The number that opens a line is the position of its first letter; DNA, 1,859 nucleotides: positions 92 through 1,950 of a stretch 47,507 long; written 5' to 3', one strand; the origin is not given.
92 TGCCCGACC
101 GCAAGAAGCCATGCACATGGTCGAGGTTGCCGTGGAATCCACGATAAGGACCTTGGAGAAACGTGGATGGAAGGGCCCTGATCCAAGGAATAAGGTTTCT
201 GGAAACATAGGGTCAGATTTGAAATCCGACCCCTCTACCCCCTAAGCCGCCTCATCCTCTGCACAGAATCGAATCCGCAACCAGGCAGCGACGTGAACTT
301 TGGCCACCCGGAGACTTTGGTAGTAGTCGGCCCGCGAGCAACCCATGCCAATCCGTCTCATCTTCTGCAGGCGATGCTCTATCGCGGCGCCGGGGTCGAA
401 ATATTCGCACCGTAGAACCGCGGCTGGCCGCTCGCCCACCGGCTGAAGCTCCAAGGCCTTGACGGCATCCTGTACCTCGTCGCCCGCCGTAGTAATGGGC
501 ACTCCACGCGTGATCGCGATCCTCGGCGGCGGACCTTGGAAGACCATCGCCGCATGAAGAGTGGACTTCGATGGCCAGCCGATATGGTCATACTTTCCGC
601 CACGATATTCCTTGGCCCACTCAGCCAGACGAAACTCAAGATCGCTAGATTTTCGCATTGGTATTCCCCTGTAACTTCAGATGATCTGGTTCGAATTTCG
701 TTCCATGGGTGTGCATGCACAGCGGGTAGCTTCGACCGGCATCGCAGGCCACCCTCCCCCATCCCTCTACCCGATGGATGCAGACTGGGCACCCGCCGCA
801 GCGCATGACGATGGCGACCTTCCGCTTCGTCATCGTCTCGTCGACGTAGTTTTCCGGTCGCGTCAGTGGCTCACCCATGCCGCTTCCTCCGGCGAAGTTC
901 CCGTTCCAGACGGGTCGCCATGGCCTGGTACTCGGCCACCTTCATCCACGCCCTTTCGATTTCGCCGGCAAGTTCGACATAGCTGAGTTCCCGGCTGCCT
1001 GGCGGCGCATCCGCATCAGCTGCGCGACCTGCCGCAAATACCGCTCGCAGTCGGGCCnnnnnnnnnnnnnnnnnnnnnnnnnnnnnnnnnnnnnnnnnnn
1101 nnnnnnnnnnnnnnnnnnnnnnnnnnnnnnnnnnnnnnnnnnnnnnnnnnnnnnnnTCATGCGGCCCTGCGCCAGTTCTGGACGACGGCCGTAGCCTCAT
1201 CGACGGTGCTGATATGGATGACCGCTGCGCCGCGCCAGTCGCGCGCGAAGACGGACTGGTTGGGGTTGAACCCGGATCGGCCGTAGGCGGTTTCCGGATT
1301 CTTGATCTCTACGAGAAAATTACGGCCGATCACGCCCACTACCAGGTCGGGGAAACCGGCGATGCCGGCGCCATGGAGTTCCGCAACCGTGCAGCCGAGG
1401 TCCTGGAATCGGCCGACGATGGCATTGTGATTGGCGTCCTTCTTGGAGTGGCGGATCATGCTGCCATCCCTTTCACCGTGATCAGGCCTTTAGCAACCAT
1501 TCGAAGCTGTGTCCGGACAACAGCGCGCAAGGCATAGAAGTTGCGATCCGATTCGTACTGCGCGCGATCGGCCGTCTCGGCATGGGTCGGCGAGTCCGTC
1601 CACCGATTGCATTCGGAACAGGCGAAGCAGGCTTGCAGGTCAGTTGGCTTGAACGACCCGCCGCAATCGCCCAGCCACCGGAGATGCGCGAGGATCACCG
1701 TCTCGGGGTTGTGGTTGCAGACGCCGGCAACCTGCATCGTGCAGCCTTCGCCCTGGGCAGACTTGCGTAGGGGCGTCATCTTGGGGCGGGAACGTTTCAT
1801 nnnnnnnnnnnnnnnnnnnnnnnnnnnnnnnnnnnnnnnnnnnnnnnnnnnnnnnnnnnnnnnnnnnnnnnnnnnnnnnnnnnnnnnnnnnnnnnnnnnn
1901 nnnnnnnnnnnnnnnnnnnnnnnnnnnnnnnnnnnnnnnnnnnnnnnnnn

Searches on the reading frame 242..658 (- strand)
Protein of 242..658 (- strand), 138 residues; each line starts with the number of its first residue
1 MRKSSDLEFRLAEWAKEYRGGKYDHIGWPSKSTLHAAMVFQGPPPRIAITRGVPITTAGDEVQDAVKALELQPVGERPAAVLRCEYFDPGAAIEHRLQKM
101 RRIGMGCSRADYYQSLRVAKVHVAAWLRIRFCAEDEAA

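Call 59: search_protein_families(library=phrogs, proteins=[window:242-658:-], max_evalue=0.01)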
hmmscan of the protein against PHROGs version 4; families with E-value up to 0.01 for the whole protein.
window:242-658:- (138 aa): 2 families
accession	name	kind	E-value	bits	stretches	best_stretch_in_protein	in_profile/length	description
phrog_24833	-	unknown function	2.1e-06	28.8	1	77-131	63-117/122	-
phrog_4300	-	unknown function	0.00034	21.9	1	11-133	9-138/168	-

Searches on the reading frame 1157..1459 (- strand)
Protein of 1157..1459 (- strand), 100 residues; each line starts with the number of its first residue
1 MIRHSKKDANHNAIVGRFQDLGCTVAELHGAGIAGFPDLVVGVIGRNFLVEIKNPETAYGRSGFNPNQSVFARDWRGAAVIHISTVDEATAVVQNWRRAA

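Call 59: search_protein_families(library=phrogs, proteins=[window:1157-1459:-], max_evalue=0.01)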
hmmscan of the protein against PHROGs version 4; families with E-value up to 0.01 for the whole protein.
window:1157-1459:- (100 aa): 2 families
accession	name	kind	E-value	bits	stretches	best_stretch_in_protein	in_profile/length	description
phrog_93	-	DNA, RNA and nucleotide metabolism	2e-08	34.4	1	12-98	359-443/613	endonuclease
phrog_5702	-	DNA, RNA and nucleotide metabolism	0.0085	17.1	0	34-90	5-60/70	Holliday junction resolvase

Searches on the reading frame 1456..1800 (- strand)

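Call 59: search_protein_families(library=phrogs, proteins=[window:1456-1800:-], max_evalue=0.01)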
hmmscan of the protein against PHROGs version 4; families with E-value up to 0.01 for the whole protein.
window:1456-1800:- (114 aa): 2 families
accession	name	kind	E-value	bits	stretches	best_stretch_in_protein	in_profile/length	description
phrog_131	-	DNA, RNA and nucleotide metabolism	1.4e-27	97.4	1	5-112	28-129/131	HNH endonuclease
phrog_7109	-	unknown function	3.7e-07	30.9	1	44-107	3-60/62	-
